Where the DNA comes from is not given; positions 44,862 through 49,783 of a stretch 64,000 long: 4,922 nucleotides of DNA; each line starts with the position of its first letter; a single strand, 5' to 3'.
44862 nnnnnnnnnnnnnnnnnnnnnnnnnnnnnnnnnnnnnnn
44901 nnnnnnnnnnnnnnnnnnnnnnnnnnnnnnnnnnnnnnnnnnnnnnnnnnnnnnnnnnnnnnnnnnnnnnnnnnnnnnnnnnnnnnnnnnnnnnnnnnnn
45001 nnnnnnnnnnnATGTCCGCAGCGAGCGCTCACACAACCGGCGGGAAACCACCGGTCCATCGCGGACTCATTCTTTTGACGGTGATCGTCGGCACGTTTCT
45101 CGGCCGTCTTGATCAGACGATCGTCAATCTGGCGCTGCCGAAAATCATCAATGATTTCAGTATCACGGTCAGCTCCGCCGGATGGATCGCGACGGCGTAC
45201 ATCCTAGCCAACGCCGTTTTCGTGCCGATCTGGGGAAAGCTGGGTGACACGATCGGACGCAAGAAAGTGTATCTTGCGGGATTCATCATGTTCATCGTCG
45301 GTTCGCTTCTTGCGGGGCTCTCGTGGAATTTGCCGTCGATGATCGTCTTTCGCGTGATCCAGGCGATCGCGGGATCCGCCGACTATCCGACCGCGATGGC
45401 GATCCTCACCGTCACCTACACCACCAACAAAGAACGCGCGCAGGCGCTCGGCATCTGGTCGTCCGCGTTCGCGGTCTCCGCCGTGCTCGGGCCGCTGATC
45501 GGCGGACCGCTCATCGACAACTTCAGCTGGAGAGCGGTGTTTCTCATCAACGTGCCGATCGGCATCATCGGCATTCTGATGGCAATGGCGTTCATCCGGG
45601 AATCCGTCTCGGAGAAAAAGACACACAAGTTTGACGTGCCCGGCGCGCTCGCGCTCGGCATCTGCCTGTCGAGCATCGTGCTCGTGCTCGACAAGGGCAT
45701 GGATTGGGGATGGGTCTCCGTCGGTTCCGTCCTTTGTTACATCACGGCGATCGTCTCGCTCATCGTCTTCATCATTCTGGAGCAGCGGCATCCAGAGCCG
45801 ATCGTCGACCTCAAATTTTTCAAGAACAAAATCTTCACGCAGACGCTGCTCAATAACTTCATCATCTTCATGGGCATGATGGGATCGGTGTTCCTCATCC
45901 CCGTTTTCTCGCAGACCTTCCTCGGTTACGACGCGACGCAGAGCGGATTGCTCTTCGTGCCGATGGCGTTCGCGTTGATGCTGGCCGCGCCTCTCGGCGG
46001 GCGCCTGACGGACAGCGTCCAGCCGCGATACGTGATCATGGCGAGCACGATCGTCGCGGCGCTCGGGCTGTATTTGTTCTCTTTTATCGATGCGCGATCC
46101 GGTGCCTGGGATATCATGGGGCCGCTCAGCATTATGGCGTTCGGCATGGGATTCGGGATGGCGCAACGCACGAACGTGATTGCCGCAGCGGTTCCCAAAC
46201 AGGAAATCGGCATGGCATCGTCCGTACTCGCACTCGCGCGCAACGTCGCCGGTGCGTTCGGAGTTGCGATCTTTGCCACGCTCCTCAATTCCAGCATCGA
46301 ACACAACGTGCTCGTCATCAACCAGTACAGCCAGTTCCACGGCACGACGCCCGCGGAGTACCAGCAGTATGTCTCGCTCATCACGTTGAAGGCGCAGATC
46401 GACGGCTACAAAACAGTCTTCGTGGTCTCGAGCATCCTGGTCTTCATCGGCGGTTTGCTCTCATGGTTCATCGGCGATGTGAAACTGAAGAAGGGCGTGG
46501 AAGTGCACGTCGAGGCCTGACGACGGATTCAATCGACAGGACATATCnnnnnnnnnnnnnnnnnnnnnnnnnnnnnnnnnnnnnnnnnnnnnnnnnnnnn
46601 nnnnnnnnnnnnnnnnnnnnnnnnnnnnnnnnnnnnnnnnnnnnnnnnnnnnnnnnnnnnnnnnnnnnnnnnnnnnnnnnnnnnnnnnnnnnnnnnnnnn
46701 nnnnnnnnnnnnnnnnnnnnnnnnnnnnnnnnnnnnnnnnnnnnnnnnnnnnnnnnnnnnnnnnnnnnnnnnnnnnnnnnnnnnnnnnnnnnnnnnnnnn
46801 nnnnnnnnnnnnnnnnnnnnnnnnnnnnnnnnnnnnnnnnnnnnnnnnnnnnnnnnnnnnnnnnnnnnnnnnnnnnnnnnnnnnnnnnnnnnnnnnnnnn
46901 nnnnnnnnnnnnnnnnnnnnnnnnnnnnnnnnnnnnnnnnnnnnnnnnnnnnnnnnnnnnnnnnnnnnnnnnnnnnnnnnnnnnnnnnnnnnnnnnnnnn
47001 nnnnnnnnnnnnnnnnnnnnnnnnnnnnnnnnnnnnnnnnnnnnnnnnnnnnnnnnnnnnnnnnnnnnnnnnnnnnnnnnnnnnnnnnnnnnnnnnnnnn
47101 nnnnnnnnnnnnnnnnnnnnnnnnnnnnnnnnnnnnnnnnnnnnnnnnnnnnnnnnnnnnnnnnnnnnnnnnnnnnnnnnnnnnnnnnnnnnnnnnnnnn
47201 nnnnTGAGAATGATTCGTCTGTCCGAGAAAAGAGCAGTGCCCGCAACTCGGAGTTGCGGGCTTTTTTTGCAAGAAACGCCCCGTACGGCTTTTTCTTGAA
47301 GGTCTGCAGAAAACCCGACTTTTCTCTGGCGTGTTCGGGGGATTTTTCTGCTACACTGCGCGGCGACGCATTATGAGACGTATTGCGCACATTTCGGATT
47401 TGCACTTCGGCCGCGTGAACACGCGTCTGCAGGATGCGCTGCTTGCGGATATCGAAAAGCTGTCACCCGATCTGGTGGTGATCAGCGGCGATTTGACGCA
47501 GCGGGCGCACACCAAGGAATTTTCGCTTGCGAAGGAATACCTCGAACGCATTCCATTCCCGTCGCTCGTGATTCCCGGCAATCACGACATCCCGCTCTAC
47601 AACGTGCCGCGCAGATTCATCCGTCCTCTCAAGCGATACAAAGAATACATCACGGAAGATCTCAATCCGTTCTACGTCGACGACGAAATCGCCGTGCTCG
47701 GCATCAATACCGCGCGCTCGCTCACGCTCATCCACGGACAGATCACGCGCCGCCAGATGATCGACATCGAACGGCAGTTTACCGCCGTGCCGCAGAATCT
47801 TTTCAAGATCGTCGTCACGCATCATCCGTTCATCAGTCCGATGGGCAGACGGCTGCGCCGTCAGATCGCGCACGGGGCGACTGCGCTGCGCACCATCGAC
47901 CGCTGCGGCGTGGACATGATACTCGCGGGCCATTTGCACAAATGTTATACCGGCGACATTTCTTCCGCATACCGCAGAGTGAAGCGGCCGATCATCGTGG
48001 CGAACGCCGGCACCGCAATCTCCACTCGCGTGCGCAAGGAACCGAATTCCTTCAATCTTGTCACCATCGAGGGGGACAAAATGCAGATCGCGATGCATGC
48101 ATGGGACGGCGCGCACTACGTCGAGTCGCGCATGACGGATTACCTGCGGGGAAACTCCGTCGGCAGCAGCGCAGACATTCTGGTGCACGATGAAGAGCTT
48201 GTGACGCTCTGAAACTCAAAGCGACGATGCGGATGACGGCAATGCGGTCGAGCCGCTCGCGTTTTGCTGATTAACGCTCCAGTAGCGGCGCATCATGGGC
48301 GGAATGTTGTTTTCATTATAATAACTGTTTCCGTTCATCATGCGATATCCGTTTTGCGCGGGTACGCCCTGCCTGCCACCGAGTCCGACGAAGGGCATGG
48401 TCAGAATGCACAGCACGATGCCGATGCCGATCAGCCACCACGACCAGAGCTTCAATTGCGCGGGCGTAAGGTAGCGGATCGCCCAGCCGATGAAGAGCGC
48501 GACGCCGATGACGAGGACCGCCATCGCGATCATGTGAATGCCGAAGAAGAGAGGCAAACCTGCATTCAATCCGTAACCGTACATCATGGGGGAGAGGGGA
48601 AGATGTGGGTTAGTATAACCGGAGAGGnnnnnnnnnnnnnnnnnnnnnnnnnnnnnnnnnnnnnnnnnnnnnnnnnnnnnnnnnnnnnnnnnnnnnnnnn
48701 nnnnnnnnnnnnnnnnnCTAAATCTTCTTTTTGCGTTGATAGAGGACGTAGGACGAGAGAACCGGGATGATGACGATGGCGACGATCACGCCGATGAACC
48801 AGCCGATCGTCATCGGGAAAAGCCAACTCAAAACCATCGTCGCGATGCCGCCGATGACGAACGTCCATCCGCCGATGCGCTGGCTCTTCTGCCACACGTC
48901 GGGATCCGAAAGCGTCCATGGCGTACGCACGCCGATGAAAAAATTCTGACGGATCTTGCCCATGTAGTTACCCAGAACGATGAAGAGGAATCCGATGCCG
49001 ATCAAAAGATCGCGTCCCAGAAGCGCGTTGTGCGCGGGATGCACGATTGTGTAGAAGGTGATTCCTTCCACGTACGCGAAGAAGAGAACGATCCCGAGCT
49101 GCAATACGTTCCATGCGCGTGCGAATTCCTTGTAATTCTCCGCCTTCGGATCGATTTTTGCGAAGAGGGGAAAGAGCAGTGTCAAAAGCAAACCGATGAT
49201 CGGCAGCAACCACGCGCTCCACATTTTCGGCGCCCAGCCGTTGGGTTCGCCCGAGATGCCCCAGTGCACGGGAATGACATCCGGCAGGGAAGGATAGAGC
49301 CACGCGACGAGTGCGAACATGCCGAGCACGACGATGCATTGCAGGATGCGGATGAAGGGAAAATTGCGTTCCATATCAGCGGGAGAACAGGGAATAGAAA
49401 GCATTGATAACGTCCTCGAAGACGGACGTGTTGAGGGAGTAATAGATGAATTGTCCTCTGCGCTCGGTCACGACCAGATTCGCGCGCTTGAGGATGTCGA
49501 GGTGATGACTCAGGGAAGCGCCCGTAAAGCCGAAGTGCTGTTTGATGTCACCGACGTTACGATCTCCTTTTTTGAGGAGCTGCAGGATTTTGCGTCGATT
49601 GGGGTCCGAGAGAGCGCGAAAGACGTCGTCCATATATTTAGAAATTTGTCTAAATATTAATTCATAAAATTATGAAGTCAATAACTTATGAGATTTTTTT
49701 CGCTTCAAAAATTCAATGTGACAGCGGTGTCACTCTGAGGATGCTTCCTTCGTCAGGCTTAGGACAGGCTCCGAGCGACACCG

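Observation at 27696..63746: G-free, C/U-rich leaders replace Shine-Dalgarno sequences upstream of many start codons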

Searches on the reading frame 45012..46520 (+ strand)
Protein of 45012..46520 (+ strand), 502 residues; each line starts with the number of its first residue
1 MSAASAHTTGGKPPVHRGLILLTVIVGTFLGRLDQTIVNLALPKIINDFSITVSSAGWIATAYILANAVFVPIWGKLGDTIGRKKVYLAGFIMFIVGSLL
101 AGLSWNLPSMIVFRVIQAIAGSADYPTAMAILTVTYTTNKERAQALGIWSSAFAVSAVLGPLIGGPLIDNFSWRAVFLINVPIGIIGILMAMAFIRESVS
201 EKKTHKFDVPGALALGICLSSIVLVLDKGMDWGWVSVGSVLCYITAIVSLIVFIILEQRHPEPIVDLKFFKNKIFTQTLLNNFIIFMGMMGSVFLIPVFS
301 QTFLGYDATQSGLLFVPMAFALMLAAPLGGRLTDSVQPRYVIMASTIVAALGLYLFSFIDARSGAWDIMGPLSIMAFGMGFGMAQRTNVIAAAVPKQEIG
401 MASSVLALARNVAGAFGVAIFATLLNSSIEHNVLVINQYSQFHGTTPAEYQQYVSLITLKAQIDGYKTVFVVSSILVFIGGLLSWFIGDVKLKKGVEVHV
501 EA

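Call 9: search_protein_families(library=pfam, proteins=[window:45012-46520:+])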
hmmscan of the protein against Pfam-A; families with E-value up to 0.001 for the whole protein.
window:45012-46520:+ (502 aa): 3 families
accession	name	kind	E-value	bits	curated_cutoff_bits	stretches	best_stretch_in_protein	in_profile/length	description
PF07690.21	MFS_1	-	4.5e-64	217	33.4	1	25-417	2-346/347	Major Facilitator Superfamily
PF00083.30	Sugar_tr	-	2.7e-06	27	22.3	1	53-120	45-115/452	Sugar (and other) transporter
PF13347.12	MFS_2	-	5.2e-05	22.4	27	1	54-169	259-382/427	MFS/sugar transport protein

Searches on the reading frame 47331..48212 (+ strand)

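Call 9: search_protein_families(library=pfam, proteins=[window:47331-48212:+])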
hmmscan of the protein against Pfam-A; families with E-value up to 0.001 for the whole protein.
window:47331-48212:+ (293 aa): 3 families
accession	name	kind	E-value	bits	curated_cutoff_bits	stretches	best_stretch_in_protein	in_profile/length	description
PF00149.33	Metallophos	-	1.4e-19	71.7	21.5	1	17-205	2-191/191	Calcineurin-like phosphoesterase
PF12850.12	Metallophos_2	-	4.7e-12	46.6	27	1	17-247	2-152/154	Calcineurin-like phosphoesterase superfamily domain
PF14582.11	Metallophos_3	-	0.00014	21.7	28.2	0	13-69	3-57/259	Metallophosphoesterase, calcineurin superfamily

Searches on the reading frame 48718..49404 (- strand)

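Call 9: search_protein_families(library=pfam, proteins=[window:48718-49404:-])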
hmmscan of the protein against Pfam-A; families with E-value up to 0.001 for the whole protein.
window:48718-49404:- (228 aa): 2 families
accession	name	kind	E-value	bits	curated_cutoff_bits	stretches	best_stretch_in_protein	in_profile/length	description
PF13630.11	SdpI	-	1.7e-18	67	28.2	1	150-216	1-69/71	SdpI/YfhL protein family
PF07853.16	DUF1648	-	3.1e-18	65.6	28.7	1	24-71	1-48/49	Domain of unknown function (DUF1648)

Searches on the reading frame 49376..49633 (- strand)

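Call 72: search_protein_families(library=pfam, max_evalue=0.01, proteins=[window:49376-49633:-])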
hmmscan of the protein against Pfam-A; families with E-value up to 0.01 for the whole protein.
window:49376-49633:- (85 aa): 4 families
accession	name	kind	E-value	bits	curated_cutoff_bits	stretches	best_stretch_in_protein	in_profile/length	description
PF01022.26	HTH_5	-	3.3e-12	46.5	22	1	10-54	1-45/47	Bacterial regulatory protein, arsR family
PF12840.13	HTH_20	-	1.5e-09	38.1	27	1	8-56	1-50/51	Helix-turn-helix domain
PF12802.13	MarR_2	-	0.00066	20.2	27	1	19-58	14-54/61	MarR family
PF14394.12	DUF4423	-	0.0075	16.5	30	1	4-76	14-88/165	Domain of unknown function (DUF4423)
